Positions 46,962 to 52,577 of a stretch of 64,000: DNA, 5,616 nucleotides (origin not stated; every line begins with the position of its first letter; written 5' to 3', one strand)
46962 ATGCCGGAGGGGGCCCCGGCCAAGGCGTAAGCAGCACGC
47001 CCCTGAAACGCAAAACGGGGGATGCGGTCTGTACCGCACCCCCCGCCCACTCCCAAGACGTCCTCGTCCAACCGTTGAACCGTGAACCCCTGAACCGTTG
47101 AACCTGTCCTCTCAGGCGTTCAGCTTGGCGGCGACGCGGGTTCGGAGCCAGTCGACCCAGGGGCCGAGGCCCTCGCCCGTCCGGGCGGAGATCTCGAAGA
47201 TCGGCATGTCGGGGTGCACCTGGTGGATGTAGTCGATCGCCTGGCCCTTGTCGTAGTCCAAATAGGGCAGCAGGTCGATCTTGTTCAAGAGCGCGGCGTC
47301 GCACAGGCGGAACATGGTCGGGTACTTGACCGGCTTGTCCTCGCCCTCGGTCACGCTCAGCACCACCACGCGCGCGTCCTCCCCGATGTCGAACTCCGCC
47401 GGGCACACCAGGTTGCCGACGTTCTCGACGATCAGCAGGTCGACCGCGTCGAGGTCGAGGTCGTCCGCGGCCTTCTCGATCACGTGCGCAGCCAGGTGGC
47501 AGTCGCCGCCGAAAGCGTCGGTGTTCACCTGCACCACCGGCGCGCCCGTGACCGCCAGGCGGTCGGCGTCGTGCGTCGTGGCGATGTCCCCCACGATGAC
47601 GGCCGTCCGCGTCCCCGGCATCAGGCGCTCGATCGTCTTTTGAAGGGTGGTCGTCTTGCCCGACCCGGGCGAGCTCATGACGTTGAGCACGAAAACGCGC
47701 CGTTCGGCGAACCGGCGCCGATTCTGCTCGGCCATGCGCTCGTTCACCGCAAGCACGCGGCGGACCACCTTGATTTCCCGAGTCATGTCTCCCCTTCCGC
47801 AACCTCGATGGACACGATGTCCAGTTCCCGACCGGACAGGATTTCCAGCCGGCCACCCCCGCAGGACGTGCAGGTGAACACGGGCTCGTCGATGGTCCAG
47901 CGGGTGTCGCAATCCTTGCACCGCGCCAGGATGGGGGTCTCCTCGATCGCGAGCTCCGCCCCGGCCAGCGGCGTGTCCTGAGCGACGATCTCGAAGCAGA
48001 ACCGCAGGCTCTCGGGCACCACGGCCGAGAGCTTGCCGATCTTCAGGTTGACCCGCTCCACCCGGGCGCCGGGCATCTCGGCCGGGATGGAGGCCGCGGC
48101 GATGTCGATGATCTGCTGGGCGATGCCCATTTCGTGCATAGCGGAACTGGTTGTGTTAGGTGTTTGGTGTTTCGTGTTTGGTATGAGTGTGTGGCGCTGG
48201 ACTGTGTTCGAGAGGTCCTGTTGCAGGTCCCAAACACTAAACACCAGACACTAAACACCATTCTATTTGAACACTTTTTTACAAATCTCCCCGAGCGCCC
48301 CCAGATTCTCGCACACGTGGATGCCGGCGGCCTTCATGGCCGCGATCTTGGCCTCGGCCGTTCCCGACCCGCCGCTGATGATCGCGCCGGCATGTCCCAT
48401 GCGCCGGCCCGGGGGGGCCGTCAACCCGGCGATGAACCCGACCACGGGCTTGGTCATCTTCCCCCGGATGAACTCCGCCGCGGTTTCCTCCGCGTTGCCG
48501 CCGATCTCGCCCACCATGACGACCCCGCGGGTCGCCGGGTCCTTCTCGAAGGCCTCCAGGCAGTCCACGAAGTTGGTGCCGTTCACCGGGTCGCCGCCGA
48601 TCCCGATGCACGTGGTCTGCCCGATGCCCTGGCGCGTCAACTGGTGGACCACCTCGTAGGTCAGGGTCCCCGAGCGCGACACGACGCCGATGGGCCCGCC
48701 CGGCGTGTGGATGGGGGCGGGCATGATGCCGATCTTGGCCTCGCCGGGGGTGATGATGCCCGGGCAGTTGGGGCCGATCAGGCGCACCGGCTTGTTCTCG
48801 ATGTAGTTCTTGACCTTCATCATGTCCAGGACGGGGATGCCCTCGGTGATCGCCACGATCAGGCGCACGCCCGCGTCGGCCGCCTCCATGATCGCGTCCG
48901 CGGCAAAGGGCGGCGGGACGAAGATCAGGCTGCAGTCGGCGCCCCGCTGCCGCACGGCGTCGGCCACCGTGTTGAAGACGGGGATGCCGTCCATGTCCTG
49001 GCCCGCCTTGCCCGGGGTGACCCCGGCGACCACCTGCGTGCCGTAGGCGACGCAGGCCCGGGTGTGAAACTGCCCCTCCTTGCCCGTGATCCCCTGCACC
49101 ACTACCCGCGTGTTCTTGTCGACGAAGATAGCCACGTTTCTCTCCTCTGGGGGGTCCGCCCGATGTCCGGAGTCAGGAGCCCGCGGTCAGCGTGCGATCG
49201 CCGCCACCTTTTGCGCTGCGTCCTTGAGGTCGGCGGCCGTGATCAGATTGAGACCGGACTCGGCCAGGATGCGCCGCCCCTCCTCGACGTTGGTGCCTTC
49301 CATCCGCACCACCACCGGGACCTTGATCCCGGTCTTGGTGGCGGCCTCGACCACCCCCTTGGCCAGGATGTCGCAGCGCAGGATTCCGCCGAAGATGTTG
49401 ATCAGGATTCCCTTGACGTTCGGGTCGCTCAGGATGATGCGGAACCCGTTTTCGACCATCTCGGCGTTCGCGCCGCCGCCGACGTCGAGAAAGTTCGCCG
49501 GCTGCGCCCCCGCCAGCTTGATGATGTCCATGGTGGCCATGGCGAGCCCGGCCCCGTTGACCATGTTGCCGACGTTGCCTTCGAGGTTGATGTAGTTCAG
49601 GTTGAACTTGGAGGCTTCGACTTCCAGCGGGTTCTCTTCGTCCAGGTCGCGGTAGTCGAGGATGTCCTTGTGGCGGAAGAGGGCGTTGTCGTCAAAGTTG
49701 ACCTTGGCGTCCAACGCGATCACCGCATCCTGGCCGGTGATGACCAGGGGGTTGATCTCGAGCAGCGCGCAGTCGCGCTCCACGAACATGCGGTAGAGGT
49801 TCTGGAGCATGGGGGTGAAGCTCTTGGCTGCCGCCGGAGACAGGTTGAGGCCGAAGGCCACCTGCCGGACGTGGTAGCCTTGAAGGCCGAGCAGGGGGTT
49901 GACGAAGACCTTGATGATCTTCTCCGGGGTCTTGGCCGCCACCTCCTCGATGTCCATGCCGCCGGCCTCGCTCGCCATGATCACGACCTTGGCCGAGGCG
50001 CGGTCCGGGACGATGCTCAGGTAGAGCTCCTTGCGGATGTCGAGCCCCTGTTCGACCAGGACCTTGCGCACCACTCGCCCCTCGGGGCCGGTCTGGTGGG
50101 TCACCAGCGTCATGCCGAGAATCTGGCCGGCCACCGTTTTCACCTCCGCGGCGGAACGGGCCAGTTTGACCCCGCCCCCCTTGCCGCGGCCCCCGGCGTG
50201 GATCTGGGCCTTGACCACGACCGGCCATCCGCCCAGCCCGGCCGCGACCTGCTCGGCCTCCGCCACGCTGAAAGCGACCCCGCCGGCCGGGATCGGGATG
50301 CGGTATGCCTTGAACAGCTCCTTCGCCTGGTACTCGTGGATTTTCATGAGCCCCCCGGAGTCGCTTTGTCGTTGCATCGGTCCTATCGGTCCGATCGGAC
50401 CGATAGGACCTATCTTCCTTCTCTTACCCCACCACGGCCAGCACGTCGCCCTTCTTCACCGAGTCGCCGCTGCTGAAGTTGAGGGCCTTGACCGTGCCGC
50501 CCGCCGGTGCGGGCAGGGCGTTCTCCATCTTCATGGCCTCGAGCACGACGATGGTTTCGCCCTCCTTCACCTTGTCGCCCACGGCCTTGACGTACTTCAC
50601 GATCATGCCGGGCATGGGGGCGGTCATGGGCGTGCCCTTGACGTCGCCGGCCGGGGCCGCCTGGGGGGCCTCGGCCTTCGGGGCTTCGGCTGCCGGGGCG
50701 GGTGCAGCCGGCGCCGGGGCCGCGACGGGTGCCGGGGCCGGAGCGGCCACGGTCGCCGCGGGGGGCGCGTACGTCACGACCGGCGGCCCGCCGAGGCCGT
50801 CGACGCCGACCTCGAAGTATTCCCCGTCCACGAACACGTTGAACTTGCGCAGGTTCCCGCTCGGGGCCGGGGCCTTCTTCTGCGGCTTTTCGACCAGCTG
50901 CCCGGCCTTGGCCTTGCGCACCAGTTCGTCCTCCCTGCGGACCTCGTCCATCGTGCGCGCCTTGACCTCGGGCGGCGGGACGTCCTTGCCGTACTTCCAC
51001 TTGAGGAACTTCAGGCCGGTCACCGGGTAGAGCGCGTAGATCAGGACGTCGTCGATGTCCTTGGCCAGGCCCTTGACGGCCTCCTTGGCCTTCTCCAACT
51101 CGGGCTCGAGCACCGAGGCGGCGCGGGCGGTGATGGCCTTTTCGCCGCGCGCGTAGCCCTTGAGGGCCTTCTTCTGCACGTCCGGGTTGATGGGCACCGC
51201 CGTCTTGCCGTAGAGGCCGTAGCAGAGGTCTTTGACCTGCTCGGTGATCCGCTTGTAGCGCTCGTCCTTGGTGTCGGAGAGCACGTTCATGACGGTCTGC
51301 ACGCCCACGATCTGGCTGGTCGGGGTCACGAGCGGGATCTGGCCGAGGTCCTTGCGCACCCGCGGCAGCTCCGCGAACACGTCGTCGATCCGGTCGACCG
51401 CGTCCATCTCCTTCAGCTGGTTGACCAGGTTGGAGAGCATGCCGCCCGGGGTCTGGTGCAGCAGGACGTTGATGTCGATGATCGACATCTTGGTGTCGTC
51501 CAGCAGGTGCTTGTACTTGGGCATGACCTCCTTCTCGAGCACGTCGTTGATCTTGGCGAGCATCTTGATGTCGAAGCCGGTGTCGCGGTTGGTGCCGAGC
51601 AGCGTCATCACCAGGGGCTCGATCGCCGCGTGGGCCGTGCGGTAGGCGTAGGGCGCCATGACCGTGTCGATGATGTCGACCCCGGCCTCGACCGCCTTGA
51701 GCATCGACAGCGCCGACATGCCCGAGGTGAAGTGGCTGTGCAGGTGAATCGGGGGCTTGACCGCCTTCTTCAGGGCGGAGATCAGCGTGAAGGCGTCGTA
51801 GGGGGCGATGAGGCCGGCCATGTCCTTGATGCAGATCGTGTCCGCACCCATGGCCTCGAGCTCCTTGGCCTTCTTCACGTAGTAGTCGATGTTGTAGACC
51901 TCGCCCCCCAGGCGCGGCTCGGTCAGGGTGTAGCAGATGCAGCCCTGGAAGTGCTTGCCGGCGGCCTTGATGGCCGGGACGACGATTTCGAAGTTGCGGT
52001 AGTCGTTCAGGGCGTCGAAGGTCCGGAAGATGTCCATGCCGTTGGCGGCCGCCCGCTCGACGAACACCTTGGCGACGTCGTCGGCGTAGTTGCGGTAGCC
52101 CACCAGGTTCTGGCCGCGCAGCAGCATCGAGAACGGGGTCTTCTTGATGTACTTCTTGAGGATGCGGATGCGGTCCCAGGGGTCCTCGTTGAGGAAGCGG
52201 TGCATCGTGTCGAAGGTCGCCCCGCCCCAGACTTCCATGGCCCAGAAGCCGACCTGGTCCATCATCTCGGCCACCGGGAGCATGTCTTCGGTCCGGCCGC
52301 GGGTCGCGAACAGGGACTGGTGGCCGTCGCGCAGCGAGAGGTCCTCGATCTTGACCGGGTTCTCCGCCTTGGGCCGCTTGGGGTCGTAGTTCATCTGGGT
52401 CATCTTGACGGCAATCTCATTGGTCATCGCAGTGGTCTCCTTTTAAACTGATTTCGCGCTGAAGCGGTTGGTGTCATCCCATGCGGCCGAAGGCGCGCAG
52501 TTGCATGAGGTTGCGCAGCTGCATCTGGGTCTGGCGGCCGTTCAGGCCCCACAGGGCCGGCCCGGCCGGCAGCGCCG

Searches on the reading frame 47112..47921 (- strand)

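Call 44: search_protein_families(library=pfam, proteins=[window:47112-47921:-], max_evalue=0.00001)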
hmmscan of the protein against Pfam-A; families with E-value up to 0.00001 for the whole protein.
window:47112-47921:- (269 aa): 1 family
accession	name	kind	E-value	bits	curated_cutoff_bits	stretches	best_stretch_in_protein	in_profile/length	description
PF02492.25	cobW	-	4.6e-21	75.6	20.7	1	78-242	2-179/180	CobW/HypB/UreG, nucleotide-binding domain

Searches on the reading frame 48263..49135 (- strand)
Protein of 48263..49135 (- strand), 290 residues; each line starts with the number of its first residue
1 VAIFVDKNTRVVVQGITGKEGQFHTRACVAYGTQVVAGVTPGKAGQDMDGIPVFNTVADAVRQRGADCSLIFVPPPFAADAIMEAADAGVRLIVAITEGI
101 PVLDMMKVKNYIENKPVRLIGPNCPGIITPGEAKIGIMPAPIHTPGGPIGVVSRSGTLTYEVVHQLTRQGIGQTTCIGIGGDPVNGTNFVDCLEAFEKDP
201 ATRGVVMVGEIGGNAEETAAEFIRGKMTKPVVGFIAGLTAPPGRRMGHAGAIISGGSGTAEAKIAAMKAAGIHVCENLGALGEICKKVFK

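Call 44: search_protein_families(library=pfam, proteins=[window:48263-49135:-], max_evalue=0.00001)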
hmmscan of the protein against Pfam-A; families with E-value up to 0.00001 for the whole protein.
window:48263-49135:- (290 aa): 4 families
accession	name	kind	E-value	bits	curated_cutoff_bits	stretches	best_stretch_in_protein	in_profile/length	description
PF02629.25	CoA_binding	-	2.7e-29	102.2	22.3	1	6-99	1-97/97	CoA binding domain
PF00549.24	Ligase_CoA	-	5.1e-25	88.5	24.5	1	152-271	1-126/128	CoA-ligase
PF13607.11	Succ_CoA_lig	-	4.9e-13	49.5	27.4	1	147-286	2-136/138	Succinyl-CoA ligase like flavodoxin domain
PF13380.12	CoA_binding_2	-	5.4e-08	33.7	22.8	1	19-129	14-115/116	CoA binding domain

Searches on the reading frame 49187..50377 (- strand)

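Call 43: search_protein_families(library=pfam, proteins=[window:49187-50377:-], max_evalue=0.00001)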
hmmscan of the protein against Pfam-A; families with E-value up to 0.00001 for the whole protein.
window:49187-50377:- (396 aa): 4 families
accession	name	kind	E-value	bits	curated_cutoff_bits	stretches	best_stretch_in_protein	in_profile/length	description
PF08442.15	ATP-grasp_2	-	5.1e-77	258.5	29.5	1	12-213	1-202/202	ATP-grasp domain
PF00549.24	Ligase_CoA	-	8.3e-32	110.4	24.5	1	272-391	1-127/128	CoA-ligase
PF24948.1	Citrate_synth_N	-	3.2e-18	66.4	83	1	51-237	52-229/232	ATP-citrate synthase ATP-grasp domain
PF13549.11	ATP-grasp_5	-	2.5e-11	43.8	27.6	1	13-227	10-220/221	ATP-grasp domain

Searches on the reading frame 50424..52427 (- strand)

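Call 44: search_protein_families(library=pfam, proteins=[window:50424-52427:-], max_evalue=0.00001)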
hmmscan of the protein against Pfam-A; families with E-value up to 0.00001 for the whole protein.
window:50424-52427:- (667 aa): 4 families
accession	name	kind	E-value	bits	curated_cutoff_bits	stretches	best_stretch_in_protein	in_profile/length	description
PF02436.23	PYC_OADA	-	2.5e-51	174.7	27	1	321-486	1-166/201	Conserved carboxylase domain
PF00364.28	Biotin_lipoyl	-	2e-18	66.4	22.1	1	600-665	2-72/73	Biotin-requiring enzyme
PF00682.25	HMGL-like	-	2e-17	63.9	29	1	182-296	143-259/260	HMGL-like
PF13533.13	Biotin_lipoyl_2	-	9.2e-07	29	29.8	0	640-665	5-30/32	Biotin-lipoyl like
